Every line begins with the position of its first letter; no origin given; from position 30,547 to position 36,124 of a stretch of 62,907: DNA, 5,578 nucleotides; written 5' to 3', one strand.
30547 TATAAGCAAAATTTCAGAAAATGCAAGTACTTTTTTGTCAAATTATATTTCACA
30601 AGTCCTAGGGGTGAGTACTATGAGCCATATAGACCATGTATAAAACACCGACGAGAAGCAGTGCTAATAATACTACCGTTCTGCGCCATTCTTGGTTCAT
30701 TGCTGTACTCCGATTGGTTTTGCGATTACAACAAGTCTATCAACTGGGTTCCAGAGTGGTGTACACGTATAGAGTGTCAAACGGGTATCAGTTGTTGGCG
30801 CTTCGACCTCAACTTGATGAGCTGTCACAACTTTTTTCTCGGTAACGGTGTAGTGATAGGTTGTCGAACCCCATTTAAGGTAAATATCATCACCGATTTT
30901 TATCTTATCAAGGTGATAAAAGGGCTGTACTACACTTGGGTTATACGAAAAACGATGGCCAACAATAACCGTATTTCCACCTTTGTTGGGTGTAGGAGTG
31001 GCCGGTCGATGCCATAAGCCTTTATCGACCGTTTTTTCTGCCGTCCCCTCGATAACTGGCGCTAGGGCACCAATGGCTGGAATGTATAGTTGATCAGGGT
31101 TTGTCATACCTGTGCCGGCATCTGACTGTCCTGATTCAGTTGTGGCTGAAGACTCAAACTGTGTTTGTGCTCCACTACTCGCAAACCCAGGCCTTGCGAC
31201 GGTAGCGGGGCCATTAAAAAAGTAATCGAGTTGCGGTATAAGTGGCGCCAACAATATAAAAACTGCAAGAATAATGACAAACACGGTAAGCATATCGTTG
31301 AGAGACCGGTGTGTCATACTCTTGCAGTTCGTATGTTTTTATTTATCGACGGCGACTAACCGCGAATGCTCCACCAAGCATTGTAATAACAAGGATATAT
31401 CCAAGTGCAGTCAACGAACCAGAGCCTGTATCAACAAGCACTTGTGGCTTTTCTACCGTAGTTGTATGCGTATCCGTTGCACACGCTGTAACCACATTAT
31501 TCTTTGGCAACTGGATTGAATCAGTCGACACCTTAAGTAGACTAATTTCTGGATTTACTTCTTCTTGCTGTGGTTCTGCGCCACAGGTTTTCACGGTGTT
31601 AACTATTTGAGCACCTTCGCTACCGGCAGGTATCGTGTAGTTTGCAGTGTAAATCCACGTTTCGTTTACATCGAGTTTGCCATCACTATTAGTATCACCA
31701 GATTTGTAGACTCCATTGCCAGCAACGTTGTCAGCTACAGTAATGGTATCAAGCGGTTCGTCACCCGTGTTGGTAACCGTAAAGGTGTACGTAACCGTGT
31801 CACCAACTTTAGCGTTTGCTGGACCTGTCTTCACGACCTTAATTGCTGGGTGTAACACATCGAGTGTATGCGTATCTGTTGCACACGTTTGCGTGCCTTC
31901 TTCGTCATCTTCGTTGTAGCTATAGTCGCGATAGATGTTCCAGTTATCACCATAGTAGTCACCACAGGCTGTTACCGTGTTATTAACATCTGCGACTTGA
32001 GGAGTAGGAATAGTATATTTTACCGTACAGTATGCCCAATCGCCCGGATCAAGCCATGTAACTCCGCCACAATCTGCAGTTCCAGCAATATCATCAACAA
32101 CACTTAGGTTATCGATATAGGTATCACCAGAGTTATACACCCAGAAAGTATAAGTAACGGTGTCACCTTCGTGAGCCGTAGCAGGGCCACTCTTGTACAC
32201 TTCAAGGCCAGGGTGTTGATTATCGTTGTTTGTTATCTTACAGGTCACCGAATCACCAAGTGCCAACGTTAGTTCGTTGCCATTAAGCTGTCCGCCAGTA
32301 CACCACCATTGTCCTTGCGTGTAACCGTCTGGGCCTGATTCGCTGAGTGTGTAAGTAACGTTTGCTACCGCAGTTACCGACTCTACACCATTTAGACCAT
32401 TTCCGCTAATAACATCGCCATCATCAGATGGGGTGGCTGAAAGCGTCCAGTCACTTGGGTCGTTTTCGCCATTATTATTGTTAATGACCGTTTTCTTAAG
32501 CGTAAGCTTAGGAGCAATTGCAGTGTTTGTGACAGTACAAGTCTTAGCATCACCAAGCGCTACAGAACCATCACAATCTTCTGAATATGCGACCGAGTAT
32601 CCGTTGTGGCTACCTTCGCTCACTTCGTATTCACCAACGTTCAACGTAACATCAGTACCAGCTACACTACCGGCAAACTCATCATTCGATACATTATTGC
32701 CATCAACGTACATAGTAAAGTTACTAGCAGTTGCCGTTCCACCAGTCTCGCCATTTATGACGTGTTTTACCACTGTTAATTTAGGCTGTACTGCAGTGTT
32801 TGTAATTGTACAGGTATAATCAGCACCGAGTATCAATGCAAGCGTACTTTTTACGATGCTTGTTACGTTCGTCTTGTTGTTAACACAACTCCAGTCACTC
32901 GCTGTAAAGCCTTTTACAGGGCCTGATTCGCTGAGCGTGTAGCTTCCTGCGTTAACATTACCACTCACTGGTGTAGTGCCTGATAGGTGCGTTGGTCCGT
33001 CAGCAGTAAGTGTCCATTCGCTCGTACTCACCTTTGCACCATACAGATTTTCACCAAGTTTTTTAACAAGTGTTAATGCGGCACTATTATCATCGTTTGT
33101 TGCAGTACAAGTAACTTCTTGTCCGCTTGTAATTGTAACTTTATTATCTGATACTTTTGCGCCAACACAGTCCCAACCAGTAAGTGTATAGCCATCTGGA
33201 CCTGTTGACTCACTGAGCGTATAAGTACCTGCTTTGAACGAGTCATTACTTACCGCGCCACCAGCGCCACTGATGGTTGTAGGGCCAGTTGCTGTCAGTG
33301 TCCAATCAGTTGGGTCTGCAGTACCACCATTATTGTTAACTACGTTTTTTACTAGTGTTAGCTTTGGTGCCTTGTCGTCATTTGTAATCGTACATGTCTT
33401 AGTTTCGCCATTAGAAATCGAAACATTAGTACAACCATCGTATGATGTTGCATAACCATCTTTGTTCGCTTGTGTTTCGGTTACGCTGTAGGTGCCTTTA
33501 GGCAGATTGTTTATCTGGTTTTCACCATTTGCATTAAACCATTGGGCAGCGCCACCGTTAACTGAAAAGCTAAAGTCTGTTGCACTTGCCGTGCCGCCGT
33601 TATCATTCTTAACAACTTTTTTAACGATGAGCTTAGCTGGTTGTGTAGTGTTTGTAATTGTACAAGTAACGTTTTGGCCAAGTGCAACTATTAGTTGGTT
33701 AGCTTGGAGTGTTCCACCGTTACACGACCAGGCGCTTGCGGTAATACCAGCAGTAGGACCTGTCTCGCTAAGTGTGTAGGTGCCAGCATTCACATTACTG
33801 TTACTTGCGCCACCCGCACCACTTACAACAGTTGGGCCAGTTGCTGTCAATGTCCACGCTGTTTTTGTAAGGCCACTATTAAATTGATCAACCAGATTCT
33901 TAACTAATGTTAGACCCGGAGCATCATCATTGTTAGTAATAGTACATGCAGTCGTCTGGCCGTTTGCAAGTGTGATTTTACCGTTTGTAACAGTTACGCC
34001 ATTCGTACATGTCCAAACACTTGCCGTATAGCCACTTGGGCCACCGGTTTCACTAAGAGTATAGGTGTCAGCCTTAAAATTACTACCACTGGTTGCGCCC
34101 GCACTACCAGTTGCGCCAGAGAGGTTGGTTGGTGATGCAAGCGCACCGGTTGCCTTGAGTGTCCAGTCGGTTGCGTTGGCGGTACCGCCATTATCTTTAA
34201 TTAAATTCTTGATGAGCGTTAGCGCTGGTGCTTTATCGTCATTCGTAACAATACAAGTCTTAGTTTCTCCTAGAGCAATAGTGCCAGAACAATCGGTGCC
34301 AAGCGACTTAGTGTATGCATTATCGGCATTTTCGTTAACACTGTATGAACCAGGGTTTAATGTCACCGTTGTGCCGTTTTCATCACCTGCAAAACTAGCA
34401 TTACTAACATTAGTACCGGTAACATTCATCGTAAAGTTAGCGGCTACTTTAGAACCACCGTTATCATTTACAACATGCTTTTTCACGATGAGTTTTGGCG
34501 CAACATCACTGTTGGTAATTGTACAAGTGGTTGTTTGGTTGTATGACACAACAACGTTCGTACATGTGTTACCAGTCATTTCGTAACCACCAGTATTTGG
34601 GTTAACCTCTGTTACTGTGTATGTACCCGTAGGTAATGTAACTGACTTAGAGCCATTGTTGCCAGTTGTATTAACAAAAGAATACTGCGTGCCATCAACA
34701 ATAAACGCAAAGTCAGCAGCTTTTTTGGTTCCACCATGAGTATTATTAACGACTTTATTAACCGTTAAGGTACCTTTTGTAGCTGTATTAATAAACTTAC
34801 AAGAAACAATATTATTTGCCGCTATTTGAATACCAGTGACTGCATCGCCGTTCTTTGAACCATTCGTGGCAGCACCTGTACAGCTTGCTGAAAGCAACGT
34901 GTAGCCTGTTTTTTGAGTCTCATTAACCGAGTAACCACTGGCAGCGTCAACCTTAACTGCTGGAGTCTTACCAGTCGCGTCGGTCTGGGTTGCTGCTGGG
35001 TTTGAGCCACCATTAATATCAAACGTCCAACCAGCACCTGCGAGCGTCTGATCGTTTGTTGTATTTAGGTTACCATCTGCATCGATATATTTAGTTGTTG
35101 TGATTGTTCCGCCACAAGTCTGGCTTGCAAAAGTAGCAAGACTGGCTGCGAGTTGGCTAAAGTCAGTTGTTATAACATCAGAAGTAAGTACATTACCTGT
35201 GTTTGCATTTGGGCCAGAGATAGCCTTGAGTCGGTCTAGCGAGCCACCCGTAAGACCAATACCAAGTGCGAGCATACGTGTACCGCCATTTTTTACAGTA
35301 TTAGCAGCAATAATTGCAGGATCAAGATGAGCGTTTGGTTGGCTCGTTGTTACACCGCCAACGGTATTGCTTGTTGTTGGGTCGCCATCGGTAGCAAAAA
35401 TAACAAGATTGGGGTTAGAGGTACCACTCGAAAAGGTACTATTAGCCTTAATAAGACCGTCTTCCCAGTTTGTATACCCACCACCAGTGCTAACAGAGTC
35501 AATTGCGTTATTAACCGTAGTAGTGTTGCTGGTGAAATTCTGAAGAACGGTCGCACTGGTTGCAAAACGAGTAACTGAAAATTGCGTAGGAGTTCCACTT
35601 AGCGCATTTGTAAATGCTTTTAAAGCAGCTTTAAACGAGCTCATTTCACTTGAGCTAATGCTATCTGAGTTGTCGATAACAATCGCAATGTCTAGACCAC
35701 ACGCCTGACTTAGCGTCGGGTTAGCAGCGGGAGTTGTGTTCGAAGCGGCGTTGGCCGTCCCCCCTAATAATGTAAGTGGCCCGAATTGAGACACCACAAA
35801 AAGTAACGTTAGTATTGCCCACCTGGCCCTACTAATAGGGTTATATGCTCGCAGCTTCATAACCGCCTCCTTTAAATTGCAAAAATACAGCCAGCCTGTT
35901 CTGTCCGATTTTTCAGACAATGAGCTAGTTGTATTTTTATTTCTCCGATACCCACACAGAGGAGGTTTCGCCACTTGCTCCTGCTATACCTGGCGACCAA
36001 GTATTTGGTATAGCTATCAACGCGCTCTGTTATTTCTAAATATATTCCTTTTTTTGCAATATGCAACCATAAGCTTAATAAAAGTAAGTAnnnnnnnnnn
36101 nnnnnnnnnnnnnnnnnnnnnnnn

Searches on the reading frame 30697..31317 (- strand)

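Call 8: search_protein_families(library=ncbifam, proteins=[window:30697-31317:-], max_evalue=0.1)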
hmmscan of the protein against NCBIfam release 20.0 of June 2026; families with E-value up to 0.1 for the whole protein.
window:30697-31317:- (206 aa): 7 families
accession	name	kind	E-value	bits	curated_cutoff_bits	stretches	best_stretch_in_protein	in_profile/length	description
TIGR01076.1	sortase_fam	subfamily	1.4e-21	76.7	39.35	1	77-202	3-128/136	sortase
NF033747.1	class_E_sortase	subfamily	1.6e-21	77.1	160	1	68-200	65-204/211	class E sortase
NF058671.1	sortase_SrtD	exception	5.2e-20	71.9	140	1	74-188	64-171/187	class D sortase, LPxTATN-specific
NF033746.1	class_D_sortase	subfamily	1.1e-18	67.4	165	1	76-201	12-133/135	class D sortase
NF033745.1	class_C_sortase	subfamily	2.3e-18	66.8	160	1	75-199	94-218/220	class C sortase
TIGR03784.1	marine_sortase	equivalog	4.3e-12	46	158.25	1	76-188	53-159/174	class GN sortase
NF033748.1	class_F_sortase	subfamily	2e-06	27.5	166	1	73-189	10-137/155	class F sortase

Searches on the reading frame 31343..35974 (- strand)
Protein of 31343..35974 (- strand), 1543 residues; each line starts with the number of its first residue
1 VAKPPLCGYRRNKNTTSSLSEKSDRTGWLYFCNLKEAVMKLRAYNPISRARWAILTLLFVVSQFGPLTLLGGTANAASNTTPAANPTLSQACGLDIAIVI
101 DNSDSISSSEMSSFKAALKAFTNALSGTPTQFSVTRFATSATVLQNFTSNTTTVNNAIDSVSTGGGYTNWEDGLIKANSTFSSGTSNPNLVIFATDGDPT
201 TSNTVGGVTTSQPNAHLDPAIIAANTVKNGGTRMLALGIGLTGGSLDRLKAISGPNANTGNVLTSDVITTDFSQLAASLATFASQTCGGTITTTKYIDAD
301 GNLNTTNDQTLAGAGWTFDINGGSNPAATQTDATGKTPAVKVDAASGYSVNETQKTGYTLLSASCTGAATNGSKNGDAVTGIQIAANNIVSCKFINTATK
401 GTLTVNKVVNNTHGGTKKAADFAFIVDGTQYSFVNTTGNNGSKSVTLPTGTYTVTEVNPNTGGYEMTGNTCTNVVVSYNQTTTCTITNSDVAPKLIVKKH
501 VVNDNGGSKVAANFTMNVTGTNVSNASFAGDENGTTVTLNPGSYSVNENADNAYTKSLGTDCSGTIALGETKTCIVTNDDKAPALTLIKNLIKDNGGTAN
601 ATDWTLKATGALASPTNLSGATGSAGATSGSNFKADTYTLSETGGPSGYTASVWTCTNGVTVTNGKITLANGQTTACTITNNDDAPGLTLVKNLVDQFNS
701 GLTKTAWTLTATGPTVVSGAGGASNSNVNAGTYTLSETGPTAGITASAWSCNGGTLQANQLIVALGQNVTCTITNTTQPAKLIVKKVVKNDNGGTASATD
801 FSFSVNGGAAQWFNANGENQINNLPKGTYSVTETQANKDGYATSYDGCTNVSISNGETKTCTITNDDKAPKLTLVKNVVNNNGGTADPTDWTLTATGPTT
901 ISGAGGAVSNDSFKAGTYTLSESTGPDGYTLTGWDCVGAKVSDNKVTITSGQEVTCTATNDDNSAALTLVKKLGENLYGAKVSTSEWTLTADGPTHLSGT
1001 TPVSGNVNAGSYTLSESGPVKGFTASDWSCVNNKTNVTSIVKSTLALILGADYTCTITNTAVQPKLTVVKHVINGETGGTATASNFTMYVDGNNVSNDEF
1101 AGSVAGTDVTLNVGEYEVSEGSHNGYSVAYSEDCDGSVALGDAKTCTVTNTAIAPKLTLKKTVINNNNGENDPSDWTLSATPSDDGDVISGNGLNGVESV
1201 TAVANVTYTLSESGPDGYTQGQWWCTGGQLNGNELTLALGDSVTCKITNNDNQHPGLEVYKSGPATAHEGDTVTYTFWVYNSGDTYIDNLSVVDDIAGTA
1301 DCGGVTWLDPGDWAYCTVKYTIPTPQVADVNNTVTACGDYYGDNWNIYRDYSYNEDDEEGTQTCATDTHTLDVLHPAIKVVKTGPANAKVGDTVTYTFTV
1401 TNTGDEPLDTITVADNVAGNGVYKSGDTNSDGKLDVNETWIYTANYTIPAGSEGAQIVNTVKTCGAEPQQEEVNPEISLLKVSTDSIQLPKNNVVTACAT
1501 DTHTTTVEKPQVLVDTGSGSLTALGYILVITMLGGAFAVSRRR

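Call 8: search_protein_families(library=ncbifam, proteins=[window:31343-35974:-], max_evalue=0.1)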
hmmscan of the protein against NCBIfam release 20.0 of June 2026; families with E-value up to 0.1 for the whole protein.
window:31343-35974:- (1543 aa): 3 families
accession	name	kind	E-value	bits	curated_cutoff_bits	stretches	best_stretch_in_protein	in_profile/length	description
TIGR01451.2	B_ant_repeat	repeat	2.6e-08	33.7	24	2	1385-1432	5-52/53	DUF11 type repeat protein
TIGR03436.1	acidobact_VWFA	subfamily_domain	2.2e-06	27.4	81.25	1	81-170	59-136/324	VWA domain-containing protein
NF041425.1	OS_HP2_seleno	subfamily_domain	0.0022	18.3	100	0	1391-1414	14-37/98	OS_HP2 family (seleno)protein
